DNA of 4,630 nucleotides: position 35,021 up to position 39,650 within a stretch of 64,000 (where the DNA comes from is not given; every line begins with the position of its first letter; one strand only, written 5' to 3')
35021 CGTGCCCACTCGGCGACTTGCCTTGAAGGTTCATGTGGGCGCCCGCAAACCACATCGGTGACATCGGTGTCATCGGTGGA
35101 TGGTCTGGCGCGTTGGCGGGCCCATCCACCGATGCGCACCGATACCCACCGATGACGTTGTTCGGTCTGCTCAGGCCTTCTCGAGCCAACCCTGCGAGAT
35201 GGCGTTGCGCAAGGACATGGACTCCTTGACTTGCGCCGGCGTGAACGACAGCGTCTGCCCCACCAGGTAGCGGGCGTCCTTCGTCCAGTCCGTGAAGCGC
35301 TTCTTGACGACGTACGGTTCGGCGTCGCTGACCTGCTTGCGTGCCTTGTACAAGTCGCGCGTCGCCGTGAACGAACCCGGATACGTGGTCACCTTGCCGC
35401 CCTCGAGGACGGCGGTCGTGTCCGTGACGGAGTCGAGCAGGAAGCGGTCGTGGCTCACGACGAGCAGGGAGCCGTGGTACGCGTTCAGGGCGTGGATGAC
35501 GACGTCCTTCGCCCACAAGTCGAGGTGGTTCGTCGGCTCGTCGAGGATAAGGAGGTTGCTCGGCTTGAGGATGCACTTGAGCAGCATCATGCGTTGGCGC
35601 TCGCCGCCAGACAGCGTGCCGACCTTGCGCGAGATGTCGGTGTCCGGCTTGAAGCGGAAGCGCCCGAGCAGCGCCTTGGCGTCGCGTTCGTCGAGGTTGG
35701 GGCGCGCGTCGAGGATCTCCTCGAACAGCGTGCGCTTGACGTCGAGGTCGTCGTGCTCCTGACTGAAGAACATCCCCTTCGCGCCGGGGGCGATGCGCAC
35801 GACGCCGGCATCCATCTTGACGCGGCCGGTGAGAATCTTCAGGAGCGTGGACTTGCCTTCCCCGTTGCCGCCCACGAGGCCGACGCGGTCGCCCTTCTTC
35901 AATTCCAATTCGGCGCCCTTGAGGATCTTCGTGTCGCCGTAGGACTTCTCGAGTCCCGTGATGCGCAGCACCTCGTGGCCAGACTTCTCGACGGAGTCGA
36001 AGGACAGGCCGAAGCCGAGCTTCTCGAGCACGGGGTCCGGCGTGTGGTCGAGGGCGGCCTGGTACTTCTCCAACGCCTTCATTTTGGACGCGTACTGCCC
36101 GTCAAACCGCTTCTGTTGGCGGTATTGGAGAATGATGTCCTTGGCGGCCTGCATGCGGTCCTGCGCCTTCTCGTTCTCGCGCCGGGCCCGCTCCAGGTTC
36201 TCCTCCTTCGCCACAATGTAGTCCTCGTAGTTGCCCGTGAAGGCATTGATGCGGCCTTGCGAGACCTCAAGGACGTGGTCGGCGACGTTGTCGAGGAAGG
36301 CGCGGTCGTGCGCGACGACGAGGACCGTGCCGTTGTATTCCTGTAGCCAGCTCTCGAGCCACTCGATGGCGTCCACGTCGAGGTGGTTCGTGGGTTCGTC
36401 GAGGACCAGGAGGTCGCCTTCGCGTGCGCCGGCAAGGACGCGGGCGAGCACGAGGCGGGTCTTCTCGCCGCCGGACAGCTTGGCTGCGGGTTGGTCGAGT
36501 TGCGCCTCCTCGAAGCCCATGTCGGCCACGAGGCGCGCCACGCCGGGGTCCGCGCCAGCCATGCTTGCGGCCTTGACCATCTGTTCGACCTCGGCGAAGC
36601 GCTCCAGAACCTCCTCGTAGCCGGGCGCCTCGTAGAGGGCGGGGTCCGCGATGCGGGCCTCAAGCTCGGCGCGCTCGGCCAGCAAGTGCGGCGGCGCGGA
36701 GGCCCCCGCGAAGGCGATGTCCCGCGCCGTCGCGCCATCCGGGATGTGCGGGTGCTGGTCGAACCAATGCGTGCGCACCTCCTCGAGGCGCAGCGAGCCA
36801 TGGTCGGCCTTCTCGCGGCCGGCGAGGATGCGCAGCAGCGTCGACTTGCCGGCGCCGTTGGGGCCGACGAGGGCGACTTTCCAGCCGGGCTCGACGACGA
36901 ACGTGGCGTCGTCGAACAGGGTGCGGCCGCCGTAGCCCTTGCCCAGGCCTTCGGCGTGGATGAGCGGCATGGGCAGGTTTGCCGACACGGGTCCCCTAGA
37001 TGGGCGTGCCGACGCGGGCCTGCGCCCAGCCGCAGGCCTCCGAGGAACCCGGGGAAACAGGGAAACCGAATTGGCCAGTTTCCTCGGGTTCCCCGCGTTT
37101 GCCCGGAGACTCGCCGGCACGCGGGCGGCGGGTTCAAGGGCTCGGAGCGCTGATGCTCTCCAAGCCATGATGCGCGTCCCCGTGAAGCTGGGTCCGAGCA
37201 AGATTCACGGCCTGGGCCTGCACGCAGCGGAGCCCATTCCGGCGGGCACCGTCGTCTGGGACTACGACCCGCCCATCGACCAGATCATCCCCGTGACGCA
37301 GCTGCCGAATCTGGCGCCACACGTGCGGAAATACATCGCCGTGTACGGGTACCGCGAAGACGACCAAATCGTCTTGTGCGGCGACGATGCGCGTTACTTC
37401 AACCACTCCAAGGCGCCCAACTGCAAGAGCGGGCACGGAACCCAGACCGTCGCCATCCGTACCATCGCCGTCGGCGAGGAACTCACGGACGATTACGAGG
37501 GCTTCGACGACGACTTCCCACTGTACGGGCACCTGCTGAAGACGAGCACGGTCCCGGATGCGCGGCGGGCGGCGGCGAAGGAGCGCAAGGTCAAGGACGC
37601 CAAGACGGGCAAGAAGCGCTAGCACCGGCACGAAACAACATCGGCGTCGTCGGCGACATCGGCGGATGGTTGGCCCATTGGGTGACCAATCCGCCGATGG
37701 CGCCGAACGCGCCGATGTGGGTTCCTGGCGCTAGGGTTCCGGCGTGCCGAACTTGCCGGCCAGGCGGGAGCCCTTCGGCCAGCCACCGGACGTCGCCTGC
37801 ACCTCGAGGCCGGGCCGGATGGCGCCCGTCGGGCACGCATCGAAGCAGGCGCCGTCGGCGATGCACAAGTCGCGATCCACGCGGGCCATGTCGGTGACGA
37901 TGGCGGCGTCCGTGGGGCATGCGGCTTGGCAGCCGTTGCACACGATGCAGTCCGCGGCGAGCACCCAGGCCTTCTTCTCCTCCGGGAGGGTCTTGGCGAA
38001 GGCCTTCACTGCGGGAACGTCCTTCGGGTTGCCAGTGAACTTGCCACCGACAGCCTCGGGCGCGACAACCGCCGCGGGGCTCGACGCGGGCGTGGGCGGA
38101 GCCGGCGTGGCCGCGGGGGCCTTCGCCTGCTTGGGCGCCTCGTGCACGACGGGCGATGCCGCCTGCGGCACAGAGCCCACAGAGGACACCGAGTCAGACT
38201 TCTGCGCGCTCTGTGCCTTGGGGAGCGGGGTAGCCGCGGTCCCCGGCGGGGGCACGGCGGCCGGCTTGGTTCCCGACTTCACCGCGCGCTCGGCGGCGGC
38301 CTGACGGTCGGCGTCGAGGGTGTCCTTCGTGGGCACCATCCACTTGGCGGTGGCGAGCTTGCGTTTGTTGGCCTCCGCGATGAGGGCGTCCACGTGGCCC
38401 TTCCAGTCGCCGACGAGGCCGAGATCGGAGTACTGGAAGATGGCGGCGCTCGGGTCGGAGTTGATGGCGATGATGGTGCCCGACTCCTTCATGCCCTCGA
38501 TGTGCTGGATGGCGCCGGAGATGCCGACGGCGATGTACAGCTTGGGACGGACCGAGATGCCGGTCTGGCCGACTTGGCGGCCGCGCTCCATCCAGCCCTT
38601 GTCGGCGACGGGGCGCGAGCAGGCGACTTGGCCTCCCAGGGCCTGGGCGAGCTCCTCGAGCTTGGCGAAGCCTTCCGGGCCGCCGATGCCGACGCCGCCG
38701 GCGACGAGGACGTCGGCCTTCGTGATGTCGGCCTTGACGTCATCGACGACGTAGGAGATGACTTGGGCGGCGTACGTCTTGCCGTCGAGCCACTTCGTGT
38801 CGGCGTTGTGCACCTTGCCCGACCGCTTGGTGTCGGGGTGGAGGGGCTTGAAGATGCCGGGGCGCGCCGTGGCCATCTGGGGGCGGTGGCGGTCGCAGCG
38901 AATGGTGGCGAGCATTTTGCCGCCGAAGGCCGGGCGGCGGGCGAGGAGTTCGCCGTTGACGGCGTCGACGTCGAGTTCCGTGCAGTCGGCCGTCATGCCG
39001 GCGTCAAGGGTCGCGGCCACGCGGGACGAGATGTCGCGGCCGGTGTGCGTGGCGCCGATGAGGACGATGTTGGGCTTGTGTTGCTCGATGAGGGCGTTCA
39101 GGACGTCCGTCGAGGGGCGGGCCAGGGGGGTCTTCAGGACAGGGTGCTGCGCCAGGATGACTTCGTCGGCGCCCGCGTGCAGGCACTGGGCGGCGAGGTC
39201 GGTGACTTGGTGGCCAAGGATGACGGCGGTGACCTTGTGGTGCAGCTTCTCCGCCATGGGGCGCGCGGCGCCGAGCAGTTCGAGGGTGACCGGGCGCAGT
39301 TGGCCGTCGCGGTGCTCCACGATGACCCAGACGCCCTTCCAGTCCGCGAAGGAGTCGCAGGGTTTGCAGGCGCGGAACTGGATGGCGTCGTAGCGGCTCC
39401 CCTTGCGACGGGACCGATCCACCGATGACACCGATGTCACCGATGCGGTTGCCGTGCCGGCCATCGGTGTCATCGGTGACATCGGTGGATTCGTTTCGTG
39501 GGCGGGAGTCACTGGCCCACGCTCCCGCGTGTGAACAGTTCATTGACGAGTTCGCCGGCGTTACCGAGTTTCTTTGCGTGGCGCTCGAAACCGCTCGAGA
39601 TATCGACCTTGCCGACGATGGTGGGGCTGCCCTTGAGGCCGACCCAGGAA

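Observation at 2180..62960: Dense family of hairpin elements with three 9-nt units per arm and arm-to-arm compensatory core changes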

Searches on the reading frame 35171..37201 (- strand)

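Call 12: search_protein_families(library=pfam, proteins=[window:35171-37201:-])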
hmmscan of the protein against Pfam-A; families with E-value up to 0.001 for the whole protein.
window:35171-37201:- (676 aa): 13 families
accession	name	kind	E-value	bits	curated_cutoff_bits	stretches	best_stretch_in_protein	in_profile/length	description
PF00005.33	ABC_tran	-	1.1e-47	162.5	25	2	427-558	1-137/137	ABC transporter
PF13304.12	AAA_21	-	2.9e-14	54.3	27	1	110-137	3-33/304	AAA domain, putative AbiEii toxin, Type IV TA system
PF12848.13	ABC_tran_Xtn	-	1.7e-13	50.9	25.9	1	311-382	1-72/85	ABC transporter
PF02463.25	SMC_N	-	7.9e-11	42.2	40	0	241-315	136-213/220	RecF/RecN/SMC N terminal domain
PF13555.12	AAA_29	-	1.5e-07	31.5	27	0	96-123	12-39/61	P-loop containing region of AAA domain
PF13521.12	AAA_28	-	9.9e-07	29.5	27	0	108-149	1-38/164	AAA domain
PF03193.22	RsgA_GTPase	-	1.1e-05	25.8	30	0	109-137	109-137/174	RsgA GTPase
PF13191.12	AAA_16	-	3.8e-05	24.7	32.6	0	109-269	27-140/167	AAA ATPase domain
PF01926.29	MMR_HSR1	-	0.00015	22.3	21.9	0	108-132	1-24/113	50S ribosome-binding GTPase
PF13558.12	SbcC_Walker_B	-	0.00019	22.1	27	0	232-280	23-82/90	SbcC/RAD50-like, Walker B motif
PF13476.12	AAA_23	-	0.0002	22.5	27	0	110-126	23-39/201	AAA domain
PF13238.12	AAA_18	-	0.00023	22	29.4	0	109-129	1-21/128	AAA domain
PF13401.12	AAA_22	-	0.00029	21.6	27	0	110-293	9-118/130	AAA domain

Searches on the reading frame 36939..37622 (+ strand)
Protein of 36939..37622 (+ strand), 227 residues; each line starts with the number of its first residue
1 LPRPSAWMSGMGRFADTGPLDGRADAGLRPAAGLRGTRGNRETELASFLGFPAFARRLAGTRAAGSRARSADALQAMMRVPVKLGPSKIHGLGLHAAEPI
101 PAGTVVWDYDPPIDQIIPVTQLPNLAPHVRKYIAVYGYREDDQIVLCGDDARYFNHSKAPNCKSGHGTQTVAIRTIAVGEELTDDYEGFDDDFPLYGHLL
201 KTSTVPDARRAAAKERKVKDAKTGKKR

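Call 37: search_protein_families(library=pfam, proteins=[window:36939-37622:+])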
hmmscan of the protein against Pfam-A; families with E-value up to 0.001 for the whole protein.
window:36939-37622:+ (227 aa): 1 family
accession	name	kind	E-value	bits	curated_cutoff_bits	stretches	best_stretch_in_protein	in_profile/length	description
PF00856.33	SET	-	5e-12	46.6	22.4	1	91-186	1-104/105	SET domain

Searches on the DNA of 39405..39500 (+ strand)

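Call 54: search_dna_similar(query=window:39405-39500:+, collection=plasmids, mode=distant, max_evalue=0.01, max_rows=25)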
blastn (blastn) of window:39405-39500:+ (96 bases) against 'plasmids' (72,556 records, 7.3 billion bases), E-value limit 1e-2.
No match.

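Call 55: search_dna_similar(query=window:39405-39500:+, collection=phages, mode=distant, max_evalue=0.01, max_rows=15)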
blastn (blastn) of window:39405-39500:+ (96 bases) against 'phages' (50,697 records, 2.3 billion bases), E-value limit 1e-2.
No match.
